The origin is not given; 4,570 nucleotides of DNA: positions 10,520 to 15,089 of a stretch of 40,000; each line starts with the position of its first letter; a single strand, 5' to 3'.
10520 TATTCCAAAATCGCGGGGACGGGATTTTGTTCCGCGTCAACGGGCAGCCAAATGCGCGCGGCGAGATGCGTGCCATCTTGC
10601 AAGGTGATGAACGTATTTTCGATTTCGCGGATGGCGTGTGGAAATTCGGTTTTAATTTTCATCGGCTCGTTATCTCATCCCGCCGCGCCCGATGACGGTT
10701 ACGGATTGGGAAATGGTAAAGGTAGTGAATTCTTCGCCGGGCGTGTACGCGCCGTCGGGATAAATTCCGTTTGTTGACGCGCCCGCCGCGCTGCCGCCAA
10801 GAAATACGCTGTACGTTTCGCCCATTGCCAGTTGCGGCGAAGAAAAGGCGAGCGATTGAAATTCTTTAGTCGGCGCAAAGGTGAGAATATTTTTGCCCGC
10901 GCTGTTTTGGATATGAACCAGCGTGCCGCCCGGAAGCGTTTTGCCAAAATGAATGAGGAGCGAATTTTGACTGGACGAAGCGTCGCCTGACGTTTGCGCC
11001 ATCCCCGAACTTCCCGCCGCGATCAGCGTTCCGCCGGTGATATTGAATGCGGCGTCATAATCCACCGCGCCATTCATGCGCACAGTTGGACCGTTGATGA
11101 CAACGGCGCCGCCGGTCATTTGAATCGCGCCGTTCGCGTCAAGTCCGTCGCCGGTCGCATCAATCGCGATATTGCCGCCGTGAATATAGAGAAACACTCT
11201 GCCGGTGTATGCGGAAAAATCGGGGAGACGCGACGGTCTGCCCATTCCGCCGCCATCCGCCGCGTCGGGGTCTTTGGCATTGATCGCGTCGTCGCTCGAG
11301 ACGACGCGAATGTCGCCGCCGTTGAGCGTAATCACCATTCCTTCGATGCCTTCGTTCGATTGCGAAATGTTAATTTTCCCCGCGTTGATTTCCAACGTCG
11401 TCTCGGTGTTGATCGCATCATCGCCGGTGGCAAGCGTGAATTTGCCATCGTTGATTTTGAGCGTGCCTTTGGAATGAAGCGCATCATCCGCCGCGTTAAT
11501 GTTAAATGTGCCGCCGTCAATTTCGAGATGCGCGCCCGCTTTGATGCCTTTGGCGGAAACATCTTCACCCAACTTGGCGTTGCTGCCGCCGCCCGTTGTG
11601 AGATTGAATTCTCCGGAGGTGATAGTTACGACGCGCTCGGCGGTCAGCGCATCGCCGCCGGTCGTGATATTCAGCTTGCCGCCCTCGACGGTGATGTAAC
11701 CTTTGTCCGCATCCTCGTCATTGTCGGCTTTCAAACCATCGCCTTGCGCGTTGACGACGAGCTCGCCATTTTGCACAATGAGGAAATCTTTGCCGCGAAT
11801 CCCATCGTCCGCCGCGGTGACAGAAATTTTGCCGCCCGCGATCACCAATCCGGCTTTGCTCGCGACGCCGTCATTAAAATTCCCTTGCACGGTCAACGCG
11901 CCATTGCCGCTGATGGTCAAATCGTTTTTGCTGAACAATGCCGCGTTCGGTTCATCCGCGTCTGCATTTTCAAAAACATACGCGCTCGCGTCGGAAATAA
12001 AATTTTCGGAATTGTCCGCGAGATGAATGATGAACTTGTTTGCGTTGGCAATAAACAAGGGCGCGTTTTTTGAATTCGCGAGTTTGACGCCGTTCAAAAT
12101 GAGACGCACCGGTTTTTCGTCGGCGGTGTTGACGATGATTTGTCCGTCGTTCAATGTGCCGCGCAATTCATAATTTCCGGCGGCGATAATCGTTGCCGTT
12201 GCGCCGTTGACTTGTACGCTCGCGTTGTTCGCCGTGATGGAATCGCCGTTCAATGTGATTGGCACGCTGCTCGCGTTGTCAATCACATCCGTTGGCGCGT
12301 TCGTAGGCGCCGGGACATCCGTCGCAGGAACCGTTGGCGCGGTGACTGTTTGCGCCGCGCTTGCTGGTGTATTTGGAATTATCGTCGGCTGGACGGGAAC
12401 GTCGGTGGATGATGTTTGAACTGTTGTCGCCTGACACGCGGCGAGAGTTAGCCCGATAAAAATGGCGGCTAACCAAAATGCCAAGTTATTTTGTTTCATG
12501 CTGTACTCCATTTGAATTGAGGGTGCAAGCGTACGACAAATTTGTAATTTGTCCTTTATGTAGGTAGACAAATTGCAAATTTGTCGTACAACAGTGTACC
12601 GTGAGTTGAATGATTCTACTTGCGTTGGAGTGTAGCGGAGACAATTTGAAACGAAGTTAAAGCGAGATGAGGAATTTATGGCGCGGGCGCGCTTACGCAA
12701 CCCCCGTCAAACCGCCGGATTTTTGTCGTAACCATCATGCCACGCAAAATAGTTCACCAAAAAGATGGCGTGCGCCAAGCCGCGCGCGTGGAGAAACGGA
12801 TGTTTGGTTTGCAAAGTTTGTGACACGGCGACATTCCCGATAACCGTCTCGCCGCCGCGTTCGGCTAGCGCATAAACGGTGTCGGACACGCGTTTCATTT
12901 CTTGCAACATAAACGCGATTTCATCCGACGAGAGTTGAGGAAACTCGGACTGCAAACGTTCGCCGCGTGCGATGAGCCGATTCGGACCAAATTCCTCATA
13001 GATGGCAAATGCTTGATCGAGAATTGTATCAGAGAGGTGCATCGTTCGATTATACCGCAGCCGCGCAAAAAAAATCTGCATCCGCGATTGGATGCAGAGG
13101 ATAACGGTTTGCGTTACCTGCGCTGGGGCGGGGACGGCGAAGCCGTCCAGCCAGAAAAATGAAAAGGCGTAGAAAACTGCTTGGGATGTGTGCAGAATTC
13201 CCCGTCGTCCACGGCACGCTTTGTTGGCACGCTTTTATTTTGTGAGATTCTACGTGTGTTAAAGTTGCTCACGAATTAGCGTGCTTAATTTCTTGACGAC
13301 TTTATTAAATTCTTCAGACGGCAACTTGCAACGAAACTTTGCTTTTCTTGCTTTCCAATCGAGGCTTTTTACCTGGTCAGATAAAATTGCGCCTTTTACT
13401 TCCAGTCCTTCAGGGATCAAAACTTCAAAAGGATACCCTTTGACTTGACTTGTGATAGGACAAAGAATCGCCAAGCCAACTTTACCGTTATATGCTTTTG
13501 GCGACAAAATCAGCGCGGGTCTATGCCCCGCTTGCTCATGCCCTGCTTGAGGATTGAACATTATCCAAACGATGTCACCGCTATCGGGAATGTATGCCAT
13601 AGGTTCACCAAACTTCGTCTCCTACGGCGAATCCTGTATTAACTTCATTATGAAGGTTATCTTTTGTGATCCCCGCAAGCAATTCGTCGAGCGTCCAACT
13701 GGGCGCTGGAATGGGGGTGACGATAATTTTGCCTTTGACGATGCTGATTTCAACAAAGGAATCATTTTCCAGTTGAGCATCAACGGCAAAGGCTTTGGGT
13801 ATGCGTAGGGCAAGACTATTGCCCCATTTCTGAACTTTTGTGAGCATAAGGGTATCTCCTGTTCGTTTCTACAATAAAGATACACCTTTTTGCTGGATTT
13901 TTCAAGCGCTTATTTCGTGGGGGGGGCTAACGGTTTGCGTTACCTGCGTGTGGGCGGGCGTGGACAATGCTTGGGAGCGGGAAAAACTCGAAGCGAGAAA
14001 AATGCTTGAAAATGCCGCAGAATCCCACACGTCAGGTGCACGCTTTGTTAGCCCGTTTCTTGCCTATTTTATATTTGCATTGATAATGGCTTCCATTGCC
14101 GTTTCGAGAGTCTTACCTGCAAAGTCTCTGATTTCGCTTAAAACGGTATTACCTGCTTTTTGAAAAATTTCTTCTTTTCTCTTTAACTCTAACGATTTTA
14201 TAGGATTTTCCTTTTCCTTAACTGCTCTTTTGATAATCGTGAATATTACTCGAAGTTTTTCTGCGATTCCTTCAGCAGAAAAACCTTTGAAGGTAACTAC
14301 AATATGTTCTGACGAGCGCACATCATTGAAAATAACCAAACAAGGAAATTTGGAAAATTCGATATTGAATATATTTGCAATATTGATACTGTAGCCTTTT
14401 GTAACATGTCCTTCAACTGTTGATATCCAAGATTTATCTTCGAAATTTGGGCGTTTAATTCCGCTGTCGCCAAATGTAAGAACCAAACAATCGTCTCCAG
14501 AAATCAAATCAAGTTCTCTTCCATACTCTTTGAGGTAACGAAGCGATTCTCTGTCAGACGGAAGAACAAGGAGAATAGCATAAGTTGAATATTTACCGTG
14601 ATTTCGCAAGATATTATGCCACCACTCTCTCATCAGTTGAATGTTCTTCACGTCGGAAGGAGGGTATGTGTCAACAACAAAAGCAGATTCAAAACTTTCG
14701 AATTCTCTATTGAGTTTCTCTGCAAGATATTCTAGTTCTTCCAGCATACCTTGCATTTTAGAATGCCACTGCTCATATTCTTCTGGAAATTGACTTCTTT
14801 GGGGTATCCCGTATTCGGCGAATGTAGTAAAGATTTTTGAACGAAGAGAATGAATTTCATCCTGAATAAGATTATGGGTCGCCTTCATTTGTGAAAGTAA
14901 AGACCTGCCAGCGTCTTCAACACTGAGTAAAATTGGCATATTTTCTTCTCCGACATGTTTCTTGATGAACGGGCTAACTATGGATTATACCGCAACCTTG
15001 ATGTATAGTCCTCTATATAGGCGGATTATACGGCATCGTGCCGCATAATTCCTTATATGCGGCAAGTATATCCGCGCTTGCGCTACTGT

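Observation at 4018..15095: Three paralogous attI-like junction modules, only one with an integrase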

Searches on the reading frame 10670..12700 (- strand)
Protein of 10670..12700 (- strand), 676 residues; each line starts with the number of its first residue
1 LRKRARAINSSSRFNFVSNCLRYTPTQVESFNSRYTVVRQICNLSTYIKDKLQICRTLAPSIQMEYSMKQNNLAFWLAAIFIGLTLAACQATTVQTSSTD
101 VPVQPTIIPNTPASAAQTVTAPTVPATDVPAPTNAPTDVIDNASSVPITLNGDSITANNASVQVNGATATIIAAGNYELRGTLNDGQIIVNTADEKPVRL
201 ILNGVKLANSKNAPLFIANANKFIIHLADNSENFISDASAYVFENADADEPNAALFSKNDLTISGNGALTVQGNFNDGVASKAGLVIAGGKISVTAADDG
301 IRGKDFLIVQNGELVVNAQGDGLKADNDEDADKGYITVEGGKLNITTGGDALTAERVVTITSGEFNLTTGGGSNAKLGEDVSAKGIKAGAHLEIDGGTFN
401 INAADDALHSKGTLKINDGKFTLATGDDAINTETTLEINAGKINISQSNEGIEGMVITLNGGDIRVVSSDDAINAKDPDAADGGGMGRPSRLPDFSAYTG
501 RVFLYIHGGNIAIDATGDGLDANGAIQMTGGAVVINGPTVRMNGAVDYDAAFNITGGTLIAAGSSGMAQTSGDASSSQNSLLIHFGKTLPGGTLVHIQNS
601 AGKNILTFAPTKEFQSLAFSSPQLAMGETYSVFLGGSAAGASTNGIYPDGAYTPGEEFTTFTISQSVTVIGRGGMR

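Call 7: search_protein_families(library=pfam, proteins=[window:10670-12700:-], max_evalue=0.01)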
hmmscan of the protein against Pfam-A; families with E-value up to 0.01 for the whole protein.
window:10670-12700:- (676 aa): 2 families
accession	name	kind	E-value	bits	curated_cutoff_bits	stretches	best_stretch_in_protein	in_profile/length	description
PF14262.12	Cthe_2159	-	3.8e-96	321.8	25.8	2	166-429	2-262/262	Carbohydrate-binding domain-containing protein Cthe_2159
PF09136.16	Glucodextran_B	-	0.0076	16.6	27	1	143-189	14-60/83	Glucodextranase, domain B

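Call 10: search_protein_families(library=ncbifam, proteins=[window:10670-12700:-], max_evalue=0.001)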
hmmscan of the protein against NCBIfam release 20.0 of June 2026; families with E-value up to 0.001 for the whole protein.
window:10670-12700:- (676 aa): 0 families

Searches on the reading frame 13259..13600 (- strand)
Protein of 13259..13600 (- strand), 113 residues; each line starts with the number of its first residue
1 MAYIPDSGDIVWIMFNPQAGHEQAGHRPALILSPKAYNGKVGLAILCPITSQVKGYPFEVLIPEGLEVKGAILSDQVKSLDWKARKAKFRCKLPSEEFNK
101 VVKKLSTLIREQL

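Call 7: search_protein_families(library=pfam, proteins=[window:13259-13600:-], max_evalue=0.01)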
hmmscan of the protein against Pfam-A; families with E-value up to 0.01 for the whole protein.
window:13259-13600:- (113 aa): 1 family
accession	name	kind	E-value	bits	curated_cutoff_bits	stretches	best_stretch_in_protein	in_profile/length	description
PF02452.23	PemK_toxin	-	4.2e-28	98.1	23.1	1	7-108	2-108/109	PemK-like, MazF-like toxin of type II toxin-antitoxin system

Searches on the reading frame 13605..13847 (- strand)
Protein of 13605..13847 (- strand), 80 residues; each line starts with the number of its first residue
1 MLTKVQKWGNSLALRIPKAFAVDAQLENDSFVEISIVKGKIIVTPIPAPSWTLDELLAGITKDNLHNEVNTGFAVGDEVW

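Call 7: search_protein_families(library=pfam, proteins=[window:13605-13847:-], max_evalue=0.01)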
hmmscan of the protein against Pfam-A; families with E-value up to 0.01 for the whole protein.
window:13605-13847:- (80 aa): 1 family
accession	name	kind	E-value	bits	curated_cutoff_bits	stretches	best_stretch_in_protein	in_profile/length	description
PF04014.23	MazE_antitoxin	-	2.1e-08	34.4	24.7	1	5-47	1-44/48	Antidote-toxin recognition MazE, bacterial antitoxin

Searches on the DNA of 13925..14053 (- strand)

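Call 103: build_rna_model(alignment_id=A6)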
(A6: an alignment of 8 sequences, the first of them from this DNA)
Model R1 built from alignment A6 (8 sequences, 149 columns); structure: RNAalifold consensus.
model positions 129; base pairs 25; branch points 1; effective number of sequences 1.96; information 0.589 bits per position. Calibrated on 0.2 Mb of random sequence (short: E-values are rough).
structure used (alignment columns):
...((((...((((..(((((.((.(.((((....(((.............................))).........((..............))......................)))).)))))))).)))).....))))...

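Call 104: search_with_rna_model(model_id=R1, sources=[window, L011, L112, L113, L115, L007, L008, L009, L015, L106, L110, L108], max_evalue=1)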
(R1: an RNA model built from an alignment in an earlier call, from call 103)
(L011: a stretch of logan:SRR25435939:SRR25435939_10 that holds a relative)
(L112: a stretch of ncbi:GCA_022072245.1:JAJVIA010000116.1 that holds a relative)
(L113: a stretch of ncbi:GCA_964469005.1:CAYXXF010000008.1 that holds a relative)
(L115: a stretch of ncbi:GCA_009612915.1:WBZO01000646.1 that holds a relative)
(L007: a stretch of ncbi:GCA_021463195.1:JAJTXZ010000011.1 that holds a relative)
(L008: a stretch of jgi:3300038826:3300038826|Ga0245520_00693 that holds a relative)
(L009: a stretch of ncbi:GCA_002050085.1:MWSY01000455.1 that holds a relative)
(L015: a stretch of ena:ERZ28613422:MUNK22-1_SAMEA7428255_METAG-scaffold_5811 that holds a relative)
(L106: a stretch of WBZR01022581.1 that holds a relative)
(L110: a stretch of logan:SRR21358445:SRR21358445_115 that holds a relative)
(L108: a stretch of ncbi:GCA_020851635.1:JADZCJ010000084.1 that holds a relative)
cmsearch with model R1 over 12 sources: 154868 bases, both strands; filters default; matches with E-value up to 1: 14.
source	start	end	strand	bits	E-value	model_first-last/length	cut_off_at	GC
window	13925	14053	-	151.3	5.3e-40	1-129/129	no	0.55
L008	428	556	-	139.9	7.9e-37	1-129/129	no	0.53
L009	515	643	-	139.9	7.9e-37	1-129/129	no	0.53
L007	91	219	-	138.9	1.5e-36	1-129/129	no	0.53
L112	6244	6372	+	127.8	1.9e-33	1-129/129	no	0.57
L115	7167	7312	+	124.2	1.9e-32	1-129/129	no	0.59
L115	1329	1457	+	122.8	4.7e-32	1-129/129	no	0.6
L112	6942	7071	+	120.2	2.5e-31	1-129/129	no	0.63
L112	11962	12107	+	114.1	1.2e-29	1-129/129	no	0.58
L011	9016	9146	-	103.9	8.7e-27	1-129/129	no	0.59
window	13099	13229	-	102.2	2.6e-26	1-129/129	no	0.57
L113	1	66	+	57.9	6e-14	64-129/129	5'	0.61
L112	8148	8356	+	41.6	2.1e-09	1-129/129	no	0.52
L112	8986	9106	+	30.4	2.9e-06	1-129/129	no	0.6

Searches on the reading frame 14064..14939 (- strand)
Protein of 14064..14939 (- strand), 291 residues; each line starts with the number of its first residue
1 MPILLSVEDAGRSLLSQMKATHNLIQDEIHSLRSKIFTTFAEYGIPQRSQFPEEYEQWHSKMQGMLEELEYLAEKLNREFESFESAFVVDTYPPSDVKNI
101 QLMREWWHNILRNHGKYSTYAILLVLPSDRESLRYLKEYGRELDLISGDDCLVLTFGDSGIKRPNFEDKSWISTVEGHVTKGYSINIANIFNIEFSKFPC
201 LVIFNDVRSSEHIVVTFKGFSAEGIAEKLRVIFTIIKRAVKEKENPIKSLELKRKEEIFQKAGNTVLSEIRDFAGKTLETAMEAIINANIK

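Call 7: search_protein_families(library=pfam, proteins=[window:14064-14939:-], max_evalue=0.01)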
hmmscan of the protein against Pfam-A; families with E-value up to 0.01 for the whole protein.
window:14064-14939:- (291 aa): 1 family
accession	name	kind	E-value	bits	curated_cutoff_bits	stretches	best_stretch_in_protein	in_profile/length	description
PF06013.18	WXG100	-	0.0002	22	27.3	1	16-85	14-83/86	Proteins of 100 residues with WXG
